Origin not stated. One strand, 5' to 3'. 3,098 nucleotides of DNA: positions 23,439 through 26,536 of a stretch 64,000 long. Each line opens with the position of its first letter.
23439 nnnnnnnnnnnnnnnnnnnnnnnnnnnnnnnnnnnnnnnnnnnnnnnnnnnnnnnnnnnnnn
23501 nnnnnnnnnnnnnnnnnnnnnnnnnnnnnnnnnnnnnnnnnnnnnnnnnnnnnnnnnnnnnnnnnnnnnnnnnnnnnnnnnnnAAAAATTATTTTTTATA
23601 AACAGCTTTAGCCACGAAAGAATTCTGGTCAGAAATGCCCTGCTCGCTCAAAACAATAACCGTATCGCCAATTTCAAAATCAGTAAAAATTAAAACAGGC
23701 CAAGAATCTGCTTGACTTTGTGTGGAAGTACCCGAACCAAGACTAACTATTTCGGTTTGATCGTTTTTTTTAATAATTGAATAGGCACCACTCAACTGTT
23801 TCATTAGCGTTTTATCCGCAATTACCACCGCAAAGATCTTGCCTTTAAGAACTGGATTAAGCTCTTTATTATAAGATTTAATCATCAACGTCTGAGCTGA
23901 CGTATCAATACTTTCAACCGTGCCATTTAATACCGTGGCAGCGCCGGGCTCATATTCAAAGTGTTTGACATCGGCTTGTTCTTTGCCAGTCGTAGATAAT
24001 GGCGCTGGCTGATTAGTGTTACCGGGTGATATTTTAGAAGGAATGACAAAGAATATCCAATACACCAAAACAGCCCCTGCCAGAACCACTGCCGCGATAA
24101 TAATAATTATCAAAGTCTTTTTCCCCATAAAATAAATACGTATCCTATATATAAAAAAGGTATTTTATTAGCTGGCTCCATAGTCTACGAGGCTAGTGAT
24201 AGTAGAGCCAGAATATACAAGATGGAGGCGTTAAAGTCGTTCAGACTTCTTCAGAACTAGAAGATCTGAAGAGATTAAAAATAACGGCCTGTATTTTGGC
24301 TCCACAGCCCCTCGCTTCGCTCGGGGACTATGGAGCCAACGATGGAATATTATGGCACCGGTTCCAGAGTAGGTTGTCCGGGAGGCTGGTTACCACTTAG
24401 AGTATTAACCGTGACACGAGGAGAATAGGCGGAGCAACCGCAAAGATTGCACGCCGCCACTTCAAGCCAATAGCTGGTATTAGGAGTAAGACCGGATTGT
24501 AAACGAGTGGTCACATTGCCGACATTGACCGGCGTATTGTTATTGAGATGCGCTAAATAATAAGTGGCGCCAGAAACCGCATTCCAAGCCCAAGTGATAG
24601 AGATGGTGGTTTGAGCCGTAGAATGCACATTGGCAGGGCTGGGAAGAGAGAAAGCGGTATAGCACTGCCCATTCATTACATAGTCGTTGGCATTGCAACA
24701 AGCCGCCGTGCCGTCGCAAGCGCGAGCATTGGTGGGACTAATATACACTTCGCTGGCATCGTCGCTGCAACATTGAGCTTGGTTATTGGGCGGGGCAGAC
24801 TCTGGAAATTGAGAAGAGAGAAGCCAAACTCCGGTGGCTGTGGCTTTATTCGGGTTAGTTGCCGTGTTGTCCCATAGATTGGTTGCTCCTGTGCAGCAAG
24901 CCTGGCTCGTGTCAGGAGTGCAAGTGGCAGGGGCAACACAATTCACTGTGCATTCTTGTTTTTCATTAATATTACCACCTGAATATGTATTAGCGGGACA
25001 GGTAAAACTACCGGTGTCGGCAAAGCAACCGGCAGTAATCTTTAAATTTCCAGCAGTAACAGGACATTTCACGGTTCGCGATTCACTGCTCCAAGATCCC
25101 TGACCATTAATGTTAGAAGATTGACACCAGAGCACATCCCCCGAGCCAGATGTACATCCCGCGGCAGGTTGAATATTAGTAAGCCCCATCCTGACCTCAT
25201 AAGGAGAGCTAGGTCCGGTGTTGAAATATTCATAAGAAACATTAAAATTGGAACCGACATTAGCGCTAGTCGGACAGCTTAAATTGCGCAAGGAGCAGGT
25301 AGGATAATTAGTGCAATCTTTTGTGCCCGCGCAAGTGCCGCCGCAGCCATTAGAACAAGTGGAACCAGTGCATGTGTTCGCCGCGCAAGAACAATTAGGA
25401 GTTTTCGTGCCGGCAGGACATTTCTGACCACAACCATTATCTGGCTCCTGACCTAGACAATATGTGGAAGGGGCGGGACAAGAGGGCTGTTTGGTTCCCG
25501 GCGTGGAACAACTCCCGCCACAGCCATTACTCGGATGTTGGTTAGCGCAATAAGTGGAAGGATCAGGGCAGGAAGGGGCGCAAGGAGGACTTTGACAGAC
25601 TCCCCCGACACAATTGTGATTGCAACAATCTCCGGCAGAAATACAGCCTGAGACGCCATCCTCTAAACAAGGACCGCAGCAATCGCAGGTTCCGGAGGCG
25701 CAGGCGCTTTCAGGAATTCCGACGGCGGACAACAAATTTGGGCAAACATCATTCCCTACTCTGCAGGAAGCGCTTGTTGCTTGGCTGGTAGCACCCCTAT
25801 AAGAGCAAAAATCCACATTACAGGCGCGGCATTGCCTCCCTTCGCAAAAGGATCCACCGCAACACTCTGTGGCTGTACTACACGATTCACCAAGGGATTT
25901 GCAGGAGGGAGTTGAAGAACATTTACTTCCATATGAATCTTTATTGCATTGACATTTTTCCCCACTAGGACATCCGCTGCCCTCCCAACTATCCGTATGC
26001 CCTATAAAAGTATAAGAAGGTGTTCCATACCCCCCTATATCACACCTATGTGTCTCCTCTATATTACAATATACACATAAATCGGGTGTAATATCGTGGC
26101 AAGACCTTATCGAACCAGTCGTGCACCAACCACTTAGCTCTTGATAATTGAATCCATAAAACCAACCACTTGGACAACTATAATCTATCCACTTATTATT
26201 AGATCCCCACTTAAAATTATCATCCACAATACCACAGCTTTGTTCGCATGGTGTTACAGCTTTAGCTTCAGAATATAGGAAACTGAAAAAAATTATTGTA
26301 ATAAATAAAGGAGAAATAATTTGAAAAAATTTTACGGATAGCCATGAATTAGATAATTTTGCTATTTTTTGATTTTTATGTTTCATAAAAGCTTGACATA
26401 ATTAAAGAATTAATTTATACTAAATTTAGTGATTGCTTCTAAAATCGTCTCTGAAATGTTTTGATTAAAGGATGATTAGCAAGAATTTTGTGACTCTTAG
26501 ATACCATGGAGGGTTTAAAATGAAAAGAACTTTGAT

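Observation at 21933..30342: Accessory cell-surface island: recently homogenised Cys-rich Fn3 paralogs, dockerin-like and PKD-like proteins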

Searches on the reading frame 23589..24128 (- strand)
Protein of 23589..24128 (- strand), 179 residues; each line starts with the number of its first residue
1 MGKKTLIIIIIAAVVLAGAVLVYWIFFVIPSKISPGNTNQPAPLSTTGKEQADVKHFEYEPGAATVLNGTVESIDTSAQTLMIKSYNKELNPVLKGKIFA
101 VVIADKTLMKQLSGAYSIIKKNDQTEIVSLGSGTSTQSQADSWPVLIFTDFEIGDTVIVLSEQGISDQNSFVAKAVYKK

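Call 3: search_protein_families(library=pfam, proteins=[window:23589-24128:-], max_evalue=0.1)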
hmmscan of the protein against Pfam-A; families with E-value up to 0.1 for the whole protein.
window:23589-24128:- (179 aa): 3 families
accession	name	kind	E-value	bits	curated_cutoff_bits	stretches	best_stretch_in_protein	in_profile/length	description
PF10907.13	DUF2749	-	0.0021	18.5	25.5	1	1-49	1-44/72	Protein of unknown function (DUF2749)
PF22852.1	SoxE_N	-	0.045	14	27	0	9-34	14-39/48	Sulfocyanin, N-terminal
PF03146.21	NtA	-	0.073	13.4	25.1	0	63-150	13-94/115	Agrin NtA domain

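Call 13: search_protein_families(library=ncbifam, proteins=[window:23589-24128:-], max_evalue=0.1)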
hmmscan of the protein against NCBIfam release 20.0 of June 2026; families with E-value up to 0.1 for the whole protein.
window:23589-24128:- (179 aa): 1 family
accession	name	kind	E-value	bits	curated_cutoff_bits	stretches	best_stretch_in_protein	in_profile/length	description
NF004285.1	PRK05696.1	equivalog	0.019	14.8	179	1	3-28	17-43/171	flagellar basal body-associated protein FliL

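Call 110: search_protein_families(library=padloc, proteins=[window:23589-24128:-], max_evalue=0.01)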
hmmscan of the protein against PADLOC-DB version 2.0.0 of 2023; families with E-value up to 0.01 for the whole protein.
window:23589-24128:- (179 aa): 0 families

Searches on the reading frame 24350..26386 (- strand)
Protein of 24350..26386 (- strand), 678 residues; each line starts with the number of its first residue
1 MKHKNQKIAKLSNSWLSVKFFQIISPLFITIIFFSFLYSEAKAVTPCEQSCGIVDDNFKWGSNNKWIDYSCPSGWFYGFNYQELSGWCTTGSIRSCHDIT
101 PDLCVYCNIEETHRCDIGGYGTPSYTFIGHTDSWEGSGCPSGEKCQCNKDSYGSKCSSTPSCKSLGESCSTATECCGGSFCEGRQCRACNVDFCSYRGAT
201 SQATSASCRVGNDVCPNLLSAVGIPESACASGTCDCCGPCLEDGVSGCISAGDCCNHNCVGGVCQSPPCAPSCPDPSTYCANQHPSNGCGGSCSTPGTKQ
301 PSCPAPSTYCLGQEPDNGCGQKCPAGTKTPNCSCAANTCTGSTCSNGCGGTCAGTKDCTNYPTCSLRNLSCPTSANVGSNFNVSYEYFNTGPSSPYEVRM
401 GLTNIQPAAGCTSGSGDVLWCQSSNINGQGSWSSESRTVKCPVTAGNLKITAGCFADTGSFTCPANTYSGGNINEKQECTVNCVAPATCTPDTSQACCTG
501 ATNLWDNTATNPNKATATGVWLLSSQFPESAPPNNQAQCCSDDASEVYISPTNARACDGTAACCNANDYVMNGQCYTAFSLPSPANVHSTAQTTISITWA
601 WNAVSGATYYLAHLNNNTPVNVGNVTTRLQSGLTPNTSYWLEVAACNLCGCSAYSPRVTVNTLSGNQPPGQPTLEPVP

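Call 3: search_protein_families(library=pfam, proteins=[window:24350-26386:-], max_evalue=0.1)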
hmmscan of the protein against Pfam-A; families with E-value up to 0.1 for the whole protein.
window:24350-26386:- (678 aa): 2 families
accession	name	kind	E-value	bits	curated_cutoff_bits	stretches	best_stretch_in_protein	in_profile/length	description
PF00041.27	fn3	-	0.0006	20.4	25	1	583-660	2-83/84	Fibronectin type III domain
PF25059.1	FN3_DSCAM-DSCAML_C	-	0.045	14.5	39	0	629-668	48-87/89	DSCAM/DSCAML C-terminal Fn3-like domain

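Call 13: search_protein_families(library=ncbifam, proteins=[window:24350-26386:-], max_evalue=0.1)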
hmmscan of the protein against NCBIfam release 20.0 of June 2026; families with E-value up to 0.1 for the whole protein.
window:24350-26386:- (678 aa): 0 families

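Call 15: find_homologous_proteins(query=window:24350-26386:-, max_evalue=0.001)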
Query window:24350-26386:- (678 aa): 18 proteins with E <= 0.001 among 2340 candidates.
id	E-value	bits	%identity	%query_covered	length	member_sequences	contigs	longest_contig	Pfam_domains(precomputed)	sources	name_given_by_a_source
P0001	0.0e+0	1108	100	72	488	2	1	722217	-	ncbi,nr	ncbi:MAG: fibronectin type III domain-containing protein [Patescibacteria group bacterium]|nr:fibron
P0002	2.6e-165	570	55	86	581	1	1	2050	-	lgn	-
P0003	2.0e-157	544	78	47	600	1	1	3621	PF00041.28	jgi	-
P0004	6.7e-59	218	85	15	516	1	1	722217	-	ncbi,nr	ncbi:MAG: hypothetical protein PHW01_01535 [Patescibacteria group bacterium]|nr:hypothetical protein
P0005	1.7e-47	181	81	15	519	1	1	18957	-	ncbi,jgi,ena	ncbi:MAG: hypothetical protein WC650_05795 [Candidatus Doudnabacteria bacterium]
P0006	9.5e-31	125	57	13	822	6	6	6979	-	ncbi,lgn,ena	-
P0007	2.8e-26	111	59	13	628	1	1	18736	-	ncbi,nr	ncbi:MAG: hypothetical protein PHN39_02030, partial [Candidatus Pacebacteria bacterium]|nr:hypotheti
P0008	5.6e-25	106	42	22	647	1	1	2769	-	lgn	-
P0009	2.2e-24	104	50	16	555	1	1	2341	-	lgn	-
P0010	1.0e-20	92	51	16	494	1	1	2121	PF03891.21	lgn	-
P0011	5.8e-13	66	60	13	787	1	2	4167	-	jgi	-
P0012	7.1e-11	60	44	16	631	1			PF00415.25,PF13540.13,PF25390.2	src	-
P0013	1.2e-10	59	39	19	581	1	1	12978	PF00041.28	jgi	jgi:hypothetical protein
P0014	1.6e-8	52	44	16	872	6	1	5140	PF00415.25,PF13540.13,PF25390.2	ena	-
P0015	4.7e-8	50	42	13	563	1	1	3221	PF00041.28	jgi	-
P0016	2.3e-5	41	47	15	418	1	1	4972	-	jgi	-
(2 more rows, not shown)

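Call 17: find_encoding_contigs(protein=P0005, flank=10000, max_places=4)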
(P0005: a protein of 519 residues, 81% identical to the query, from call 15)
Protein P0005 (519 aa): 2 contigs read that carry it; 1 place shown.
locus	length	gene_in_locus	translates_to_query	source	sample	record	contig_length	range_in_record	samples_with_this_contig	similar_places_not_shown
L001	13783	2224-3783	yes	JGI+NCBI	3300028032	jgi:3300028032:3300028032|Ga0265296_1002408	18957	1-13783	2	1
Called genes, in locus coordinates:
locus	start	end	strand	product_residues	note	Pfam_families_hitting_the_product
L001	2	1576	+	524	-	?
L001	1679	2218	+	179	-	-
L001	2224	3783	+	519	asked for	-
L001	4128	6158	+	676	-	PF22745:Nlig-Ia, PF01653:DNA_ligase_aden, PF03120:OB_DNA_ligase, PF03119:DNA_ligase_ZBD, PF12826:HHH_2, PF00533:BRCT, PF12738:PTCB-BRCT (weak)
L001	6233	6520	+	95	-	PF02686:GatC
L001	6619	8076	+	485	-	PF01425:Amidase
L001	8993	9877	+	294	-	PF02698:DUF218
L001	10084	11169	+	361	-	PF01702:TGT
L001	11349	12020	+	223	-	PF00590:TP_methylase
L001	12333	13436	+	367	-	PF05478:Prominin (faint), PF02646:RmuC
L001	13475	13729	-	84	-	-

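Call 18: find_encoding_contigs(protein=P0001, flank=10000, max_places=3)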
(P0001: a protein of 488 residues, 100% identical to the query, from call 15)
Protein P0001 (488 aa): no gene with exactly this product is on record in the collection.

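Call 64: search_protein_families(library=pfam, alignment_id=A7, max_evalue=0.001)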
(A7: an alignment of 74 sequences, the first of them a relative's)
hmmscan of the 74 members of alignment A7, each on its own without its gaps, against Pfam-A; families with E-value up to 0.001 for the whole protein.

A. member 1, P0004 (516 aa): 0 families

B. families by the number of members that match (of 74 scanned): 37 families (the first 25 are shown)
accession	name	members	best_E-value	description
PF00090.25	TSP_1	7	1.8e-12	Thrombospondin type 1 domain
PF19028.6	TSP1_spondin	5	7.3e-09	Spondin-like TSP1 domain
PF07581.17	Glug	3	6.7e-27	The GLUG motif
PF00041.27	fn3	3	2.9e-08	Fibronectin type III domain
PF05593.20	RHS_repeat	2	2.9e-53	RHS Repeat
PF18885.6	DUF5648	2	6.5e-39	Domain of unknown function (DUF5648)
PF00404.24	Dockerin_1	2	1.8e-14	Dockerin type I domain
PF07963.17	N_methyl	2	1.6e-07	Prokaryotic N-terminal methylation motif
PF17210.9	SdrD_B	2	1.4e-05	SdrD B-like domain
PF13620.12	CarboxypepD_reg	2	2.6e-05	Carboxypeptidase regulatory-like domain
PF17164.10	DUF5122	2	0.00017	Domain of unknown function (DUF5122) beta-propeller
PF00082.27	Peptidase_S8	1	1.4e-41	Subtilase family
PF09603.15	Fib_succ_major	1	1.1e-40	Fibrobacter succinogenes major domain (Fib_succ_major)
PF25390.1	WD40_RLD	1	2.6e-33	RCC1-like domain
PF00415.24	RCC1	1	3.7e-27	Regulator of chromosome condensation (RCC1) repeat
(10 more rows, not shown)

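Call 68: list_cluster_members(proteins=[P0006, P0009, P0033, P0034, P0035, P0040, P0071, P0083, P0041, P0036])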
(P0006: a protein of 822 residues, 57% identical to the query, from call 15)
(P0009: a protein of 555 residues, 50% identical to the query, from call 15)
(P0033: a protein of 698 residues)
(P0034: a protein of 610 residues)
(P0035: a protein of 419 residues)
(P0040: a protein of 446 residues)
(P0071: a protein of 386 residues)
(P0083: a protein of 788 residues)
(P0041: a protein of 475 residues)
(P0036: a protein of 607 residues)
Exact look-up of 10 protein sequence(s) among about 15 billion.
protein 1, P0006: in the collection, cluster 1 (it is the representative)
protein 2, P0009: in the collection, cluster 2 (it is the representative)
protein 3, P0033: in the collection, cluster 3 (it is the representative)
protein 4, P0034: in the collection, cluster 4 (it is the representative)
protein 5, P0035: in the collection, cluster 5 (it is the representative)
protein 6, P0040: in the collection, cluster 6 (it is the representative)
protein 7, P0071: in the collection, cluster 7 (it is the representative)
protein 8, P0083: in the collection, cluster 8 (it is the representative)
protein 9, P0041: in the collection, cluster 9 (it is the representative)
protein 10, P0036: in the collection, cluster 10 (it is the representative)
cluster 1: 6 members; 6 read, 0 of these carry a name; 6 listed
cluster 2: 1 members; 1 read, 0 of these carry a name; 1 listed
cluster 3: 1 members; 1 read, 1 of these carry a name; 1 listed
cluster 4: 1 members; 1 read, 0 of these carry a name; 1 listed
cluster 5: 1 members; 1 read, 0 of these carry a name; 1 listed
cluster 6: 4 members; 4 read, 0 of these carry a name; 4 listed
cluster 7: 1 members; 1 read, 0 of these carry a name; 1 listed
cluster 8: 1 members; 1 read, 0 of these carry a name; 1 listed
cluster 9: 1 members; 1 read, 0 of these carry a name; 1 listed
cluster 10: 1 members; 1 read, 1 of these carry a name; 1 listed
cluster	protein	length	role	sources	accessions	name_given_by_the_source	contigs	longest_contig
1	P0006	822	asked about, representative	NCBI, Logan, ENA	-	-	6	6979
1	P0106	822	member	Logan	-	-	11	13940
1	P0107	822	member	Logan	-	-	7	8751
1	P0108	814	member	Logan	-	-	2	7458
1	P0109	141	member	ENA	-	-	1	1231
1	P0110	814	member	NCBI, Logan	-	-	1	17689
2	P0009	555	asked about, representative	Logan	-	-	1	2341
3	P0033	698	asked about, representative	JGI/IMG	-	hypothetical protein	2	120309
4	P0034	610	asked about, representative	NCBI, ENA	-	-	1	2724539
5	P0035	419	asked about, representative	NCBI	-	-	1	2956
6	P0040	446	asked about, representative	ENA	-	-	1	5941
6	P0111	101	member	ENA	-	-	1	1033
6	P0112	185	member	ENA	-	-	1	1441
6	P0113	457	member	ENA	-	-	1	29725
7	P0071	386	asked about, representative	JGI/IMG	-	-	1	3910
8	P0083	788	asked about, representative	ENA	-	-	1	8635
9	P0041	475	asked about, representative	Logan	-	-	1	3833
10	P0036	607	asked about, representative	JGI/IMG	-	hypothetical protein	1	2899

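Call 88: find_encoding_contigs(protein=P0007, flank=10000, max_places=2)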
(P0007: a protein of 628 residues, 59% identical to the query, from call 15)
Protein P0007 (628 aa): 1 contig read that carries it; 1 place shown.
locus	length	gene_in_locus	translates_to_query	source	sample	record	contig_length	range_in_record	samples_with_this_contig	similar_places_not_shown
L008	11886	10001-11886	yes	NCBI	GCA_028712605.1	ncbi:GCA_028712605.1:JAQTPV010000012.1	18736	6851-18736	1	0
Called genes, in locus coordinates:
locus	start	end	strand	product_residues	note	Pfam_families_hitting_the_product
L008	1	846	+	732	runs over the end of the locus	PF01138:RNase_PH, PF03725:RNase_PH_C (weak), PF03726:PNPase (faint), PF01138:RNase_PH, PF00013:KH_1, PF00575:S1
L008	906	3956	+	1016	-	-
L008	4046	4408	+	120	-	PF01258:zf-dskA_traR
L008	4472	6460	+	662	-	PF03030:H_PPase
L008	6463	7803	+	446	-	PF05697:Trigger_N, PF00254:FKBP_C, PF05698:Trigger_C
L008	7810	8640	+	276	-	-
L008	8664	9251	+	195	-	PF00574:CLP_protease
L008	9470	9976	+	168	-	-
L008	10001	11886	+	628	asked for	?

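Call 89: find_encoding_contigs(protein=P0013, flank=10000, max_places=2)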
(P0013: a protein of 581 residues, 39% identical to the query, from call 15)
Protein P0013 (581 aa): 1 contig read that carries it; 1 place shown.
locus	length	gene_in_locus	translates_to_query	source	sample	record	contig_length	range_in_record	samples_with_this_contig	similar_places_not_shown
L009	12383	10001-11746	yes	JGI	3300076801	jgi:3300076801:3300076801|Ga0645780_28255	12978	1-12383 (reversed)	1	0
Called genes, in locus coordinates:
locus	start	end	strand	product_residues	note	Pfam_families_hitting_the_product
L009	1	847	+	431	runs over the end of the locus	PF03772:Competence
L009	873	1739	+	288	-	PF00753:Lactamase_B, PF25281:MBL_MAP1B (faint)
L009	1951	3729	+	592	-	PF03485:Arg_tRNA_synt_N, PF00750:tRNA-synt_1d, PF05746:DALR_1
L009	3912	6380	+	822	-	PF26918:Ig_Eae (faint), PF06042:NTP_transf_6 (faint)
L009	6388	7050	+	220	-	-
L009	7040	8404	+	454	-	-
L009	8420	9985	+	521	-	-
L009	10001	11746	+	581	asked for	PF00041:fn3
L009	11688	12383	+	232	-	?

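Call 96: find_encoding_contigs(protein=P0006, flank=6000, max_places=3)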
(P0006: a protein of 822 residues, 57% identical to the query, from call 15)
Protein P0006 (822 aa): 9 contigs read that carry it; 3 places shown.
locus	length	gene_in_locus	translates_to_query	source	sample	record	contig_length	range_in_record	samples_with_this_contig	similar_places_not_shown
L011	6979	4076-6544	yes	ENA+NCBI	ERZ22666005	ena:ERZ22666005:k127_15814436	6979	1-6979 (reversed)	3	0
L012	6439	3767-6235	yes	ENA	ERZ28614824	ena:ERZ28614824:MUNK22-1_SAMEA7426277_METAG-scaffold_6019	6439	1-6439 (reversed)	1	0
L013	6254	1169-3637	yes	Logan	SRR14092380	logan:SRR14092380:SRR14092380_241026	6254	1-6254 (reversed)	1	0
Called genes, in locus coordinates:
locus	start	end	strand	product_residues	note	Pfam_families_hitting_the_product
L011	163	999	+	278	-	PF13098:Thioredoxin_2 (weak), PF13462:Thioredoxin_4, PF01323:DSBA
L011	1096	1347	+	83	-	PF01016:Ribosomal_L27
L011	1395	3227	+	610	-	PF13522:GATase_6, PF13537:GATase_7, PF01380:SIS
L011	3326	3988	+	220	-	PF00590:TP_methylase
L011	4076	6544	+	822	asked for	-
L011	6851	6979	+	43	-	?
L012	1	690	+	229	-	?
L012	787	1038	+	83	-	PF01016:Ribosomal_L27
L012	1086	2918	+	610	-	PF13522:GATase_6, PF13537:GATase_7, PF01380:SIS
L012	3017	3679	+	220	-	PF00590:TP_methylase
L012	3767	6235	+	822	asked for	-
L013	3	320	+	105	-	?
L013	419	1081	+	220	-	PF00590:TP_methylase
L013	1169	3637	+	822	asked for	-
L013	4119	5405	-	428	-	-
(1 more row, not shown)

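Call 97: find_encoding_contigs(protein=P0016, flank=6000, max_places=2)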
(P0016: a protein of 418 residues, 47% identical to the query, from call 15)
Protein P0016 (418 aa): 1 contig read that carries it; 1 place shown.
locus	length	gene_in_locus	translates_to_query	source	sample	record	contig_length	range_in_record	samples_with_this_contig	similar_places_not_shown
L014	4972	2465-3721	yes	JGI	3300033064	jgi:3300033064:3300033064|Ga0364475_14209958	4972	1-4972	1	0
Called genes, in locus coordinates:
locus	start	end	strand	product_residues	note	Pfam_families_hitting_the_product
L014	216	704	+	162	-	-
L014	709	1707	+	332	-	-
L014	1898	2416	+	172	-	-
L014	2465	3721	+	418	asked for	-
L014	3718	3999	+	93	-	PF00708:Acylphosphatase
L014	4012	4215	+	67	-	PF09656:PGPGW (weak)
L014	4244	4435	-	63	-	-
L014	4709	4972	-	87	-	?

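Call 110: search_protein_families(library=padloc, proteins=[window:24350-26386:-], max_evalue=0.01)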
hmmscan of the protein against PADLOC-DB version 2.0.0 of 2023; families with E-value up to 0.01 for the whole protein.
window:24350-26386:- (678 aa): 0 families
